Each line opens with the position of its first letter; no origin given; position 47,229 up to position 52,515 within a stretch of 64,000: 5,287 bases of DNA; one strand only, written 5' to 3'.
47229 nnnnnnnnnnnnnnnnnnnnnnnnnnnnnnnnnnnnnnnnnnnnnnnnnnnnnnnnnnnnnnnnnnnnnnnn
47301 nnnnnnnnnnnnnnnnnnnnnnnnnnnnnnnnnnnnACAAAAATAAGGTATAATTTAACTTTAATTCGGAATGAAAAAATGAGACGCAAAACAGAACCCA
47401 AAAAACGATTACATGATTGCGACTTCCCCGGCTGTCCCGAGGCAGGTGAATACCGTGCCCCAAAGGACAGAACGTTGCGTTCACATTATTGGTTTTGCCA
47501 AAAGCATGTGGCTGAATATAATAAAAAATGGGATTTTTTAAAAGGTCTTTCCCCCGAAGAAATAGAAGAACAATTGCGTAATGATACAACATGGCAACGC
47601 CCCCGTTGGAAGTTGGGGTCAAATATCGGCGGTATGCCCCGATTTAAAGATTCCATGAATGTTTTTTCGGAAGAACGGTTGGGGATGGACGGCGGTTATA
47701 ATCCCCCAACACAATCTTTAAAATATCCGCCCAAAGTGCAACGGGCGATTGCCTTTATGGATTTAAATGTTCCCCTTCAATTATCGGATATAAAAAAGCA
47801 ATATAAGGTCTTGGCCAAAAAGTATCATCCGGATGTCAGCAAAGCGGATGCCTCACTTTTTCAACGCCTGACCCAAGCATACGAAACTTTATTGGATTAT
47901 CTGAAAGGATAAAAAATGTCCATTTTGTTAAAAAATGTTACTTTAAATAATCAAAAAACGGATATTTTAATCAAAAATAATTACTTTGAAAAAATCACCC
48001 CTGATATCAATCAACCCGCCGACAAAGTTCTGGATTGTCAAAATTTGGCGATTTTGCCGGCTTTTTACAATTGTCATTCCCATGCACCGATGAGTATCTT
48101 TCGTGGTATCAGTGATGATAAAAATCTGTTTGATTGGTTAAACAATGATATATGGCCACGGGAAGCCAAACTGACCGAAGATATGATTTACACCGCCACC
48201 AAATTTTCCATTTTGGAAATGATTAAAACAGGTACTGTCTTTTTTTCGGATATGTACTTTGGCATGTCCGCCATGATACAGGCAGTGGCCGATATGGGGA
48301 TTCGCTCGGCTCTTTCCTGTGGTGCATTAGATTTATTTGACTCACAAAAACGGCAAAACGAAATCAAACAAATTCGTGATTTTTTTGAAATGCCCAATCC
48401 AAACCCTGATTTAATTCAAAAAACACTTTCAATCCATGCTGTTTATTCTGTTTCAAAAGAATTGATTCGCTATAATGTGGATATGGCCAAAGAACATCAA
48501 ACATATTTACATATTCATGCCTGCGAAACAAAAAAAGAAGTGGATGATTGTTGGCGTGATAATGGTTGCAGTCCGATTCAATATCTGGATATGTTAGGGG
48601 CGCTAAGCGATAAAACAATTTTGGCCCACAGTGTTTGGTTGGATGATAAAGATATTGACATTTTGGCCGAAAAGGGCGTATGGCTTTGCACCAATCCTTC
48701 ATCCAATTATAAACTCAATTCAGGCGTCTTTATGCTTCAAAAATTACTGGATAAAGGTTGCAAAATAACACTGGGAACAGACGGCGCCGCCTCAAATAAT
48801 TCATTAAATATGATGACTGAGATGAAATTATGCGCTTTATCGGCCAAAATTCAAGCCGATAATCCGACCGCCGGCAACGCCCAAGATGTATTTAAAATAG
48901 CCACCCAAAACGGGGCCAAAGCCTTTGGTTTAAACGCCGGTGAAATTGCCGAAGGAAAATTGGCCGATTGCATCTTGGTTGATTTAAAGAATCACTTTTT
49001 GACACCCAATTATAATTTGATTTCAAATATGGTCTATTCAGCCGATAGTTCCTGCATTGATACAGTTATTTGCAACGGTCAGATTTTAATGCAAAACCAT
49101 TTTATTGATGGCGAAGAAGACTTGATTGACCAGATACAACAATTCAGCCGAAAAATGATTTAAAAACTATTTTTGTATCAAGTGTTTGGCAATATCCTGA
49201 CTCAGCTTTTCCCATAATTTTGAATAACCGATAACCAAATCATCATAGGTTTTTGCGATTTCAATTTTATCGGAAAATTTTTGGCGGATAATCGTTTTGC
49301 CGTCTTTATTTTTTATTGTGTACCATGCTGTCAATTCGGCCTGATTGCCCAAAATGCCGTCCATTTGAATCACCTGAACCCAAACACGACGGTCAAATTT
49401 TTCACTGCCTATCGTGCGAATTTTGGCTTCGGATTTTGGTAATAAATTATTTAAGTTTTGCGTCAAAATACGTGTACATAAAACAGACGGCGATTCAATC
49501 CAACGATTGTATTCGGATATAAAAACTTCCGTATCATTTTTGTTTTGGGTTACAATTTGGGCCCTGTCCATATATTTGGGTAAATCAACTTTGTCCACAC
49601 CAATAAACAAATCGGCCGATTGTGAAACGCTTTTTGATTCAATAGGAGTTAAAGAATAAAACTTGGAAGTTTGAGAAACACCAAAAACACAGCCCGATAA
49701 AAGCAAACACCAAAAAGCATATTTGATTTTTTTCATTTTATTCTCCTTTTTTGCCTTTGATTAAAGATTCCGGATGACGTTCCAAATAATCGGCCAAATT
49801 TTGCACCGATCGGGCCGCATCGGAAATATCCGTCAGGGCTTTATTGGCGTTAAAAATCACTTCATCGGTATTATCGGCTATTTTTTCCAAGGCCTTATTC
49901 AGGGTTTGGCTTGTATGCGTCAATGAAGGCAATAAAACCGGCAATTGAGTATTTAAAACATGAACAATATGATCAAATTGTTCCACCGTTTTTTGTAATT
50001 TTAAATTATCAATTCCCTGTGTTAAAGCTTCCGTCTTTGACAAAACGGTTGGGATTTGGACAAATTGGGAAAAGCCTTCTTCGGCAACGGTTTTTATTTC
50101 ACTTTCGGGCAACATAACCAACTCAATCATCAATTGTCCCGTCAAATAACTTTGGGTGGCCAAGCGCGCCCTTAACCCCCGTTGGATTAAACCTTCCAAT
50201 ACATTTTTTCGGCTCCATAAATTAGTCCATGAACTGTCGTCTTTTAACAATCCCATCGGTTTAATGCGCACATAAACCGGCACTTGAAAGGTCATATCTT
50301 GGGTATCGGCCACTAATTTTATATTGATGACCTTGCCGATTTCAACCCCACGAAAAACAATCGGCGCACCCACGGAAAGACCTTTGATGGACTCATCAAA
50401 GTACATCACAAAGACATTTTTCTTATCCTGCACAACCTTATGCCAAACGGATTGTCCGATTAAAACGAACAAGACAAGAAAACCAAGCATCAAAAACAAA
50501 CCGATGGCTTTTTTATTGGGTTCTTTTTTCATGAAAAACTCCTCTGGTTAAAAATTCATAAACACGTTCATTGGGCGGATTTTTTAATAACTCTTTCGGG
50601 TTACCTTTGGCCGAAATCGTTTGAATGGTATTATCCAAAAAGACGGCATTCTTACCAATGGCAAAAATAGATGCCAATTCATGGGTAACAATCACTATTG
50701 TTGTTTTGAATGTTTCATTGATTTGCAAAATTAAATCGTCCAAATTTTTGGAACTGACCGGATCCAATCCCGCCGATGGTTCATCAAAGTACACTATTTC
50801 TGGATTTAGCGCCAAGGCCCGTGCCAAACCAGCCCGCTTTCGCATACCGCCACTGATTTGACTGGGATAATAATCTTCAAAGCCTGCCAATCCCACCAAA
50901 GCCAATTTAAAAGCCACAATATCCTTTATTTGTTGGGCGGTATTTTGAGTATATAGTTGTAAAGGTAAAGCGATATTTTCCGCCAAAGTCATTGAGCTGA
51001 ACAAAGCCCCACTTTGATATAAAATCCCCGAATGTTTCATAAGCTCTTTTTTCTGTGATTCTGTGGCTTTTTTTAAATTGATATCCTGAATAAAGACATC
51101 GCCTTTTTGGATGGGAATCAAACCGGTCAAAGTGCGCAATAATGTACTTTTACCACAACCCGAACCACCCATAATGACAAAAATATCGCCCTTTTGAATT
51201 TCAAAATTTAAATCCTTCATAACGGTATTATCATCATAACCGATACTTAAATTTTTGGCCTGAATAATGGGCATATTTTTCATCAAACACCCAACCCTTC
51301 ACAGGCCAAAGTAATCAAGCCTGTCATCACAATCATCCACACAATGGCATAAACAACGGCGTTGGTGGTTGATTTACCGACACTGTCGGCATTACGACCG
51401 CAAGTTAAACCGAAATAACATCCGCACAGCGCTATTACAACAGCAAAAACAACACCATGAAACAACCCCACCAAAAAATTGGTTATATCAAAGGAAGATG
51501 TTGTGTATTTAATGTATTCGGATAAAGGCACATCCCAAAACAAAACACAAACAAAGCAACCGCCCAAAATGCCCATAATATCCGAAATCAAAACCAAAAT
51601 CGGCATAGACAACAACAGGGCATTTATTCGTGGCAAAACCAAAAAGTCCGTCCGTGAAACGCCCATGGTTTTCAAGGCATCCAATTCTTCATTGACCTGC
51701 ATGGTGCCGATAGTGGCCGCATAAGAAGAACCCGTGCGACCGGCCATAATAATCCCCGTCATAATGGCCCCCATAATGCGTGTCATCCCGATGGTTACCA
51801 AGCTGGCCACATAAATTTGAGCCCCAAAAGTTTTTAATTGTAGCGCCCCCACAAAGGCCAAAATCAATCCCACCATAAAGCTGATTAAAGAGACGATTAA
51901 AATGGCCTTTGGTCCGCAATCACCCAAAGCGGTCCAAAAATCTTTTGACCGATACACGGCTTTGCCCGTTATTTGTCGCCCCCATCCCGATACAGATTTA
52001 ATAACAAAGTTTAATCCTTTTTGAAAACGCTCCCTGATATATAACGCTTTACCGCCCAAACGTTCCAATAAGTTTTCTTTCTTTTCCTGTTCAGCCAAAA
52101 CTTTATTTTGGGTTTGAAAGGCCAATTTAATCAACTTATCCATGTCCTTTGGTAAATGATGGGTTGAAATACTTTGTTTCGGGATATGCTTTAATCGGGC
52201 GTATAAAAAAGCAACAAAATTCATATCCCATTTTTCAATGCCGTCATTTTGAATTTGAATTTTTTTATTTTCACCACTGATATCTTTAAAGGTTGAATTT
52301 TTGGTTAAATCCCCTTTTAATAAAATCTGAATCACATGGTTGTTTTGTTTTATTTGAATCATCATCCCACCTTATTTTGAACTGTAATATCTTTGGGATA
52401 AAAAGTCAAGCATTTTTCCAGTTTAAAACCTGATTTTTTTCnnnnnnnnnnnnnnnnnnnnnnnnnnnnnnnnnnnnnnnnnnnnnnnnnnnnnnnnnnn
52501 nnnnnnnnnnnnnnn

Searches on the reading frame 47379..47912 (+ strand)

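Call 50: search_protein_families(library=pfam, proteins=[window:47379-47912:+], max_evalue=0.00001)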
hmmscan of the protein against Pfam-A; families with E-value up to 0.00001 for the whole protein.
window:47379-47912:+ (177 aa): 1 family
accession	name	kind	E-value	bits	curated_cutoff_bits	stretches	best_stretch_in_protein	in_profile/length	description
PF00226.36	DnaJ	-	9.7e-10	38.8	27.8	1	133-173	12-55/63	DnaJ domain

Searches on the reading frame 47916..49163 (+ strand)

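Call 50: search_protein_families(library=pfam, proteins=[window:47916-49163:+], max_evalue=0.00001)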
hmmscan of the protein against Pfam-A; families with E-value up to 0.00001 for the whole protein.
window:47916-49163:+ (415 aa): 2 families
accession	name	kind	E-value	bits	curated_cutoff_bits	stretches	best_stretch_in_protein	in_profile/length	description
PF01979.26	Amidohydro_1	-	3e-68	231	25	1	46-390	2-344/345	Amidohydrolase family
PF07969.17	Amidohydro_3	-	4.1e-06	27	29.7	0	236-361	310-449/472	Amidohydrolase family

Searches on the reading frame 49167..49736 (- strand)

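Call 50: search_protein_families(library=pfam, proteins=[window:49167-49736:-], max_evalue=0.00001)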
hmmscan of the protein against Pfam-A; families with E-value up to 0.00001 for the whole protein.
window:49167-49736:- (189 aa): 1 family
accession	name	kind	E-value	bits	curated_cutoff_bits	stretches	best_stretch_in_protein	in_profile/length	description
PF03886.18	ABC_trans_aux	-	8.8e-27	94.1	26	1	27-183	1-161/161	ABC-type transport auxiliary lipoprotein component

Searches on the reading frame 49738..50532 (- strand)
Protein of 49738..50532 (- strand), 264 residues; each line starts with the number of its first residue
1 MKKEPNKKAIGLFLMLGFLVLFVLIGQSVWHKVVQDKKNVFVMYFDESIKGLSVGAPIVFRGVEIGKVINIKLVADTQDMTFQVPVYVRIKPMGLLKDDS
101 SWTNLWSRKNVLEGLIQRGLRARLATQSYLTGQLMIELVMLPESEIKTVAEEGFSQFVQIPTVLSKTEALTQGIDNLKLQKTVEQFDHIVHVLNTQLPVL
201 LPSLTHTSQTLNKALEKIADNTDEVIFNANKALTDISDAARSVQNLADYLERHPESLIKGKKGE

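Call 51: search_protein_families(library=pfam, proteins=[window:49738-50532:-], max_evalue=0.00001)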
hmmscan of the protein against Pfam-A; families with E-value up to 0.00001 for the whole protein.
window:49738-50532:- (264 aa): 1 family
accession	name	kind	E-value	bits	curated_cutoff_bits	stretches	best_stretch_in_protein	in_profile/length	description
PF02470.25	MlaD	-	5.4e-11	43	25.1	1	38-139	2-79/81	MlaD protein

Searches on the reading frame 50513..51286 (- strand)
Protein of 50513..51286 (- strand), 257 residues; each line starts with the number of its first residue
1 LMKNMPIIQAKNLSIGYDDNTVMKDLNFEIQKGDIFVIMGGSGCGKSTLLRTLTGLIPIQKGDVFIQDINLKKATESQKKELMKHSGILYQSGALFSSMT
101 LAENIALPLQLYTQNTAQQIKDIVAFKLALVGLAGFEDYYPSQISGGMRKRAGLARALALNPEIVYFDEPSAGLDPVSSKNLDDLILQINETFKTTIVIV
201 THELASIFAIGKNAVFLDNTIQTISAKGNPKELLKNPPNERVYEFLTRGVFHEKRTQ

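Call 51: search_protein_families(library=pfam, proteins=[window:50513-51286:-], max_evalue=0.00001)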
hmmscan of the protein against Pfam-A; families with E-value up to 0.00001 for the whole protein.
window:50513-51286:- (257 aa): 2 families
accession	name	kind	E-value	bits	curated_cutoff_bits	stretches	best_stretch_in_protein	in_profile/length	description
PF00005.33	ABC_tran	-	9.8e-29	101.1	25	1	24-171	2-136/137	ABC transporter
PF13304.12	AAA_21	-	2.7e-07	31.4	27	0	141-203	235-299/304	AAA domain, putative AbiEii toxin, Type IV TA system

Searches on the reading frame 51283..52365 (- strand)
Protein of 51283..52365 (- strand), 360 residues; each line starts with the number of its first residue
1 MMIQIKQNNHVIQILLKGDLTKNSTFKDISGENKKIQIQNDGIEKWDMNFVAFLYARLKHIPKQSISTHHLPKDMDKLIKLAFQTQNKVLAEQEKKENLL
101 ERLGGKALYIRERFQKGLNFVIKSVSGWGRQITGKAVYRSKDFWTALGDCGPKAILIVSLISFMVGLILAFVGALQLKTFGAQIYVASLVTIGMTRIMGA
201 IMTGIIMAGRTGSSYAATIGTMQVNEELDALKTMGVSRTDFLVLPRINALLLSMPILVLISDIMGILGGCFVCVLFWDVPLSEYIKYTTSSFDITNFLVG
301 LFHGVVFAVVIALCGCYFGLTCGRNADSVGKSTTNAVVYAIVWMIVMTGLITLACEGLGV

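Call 51: search_protein_families(library=pfam, proteins=[window:51283-52365:-], max_evalue=0.00001)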
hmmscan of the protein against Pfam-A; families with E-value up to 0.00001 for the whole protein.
window:51283-52365:- (360 aa): 1 family
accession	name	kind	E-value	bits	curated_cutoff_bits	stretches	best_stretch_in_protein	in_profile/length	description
PF02405.21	MlaE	-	1.6e-66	224.4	22.5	1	146-353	4-211/212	Permease MlaE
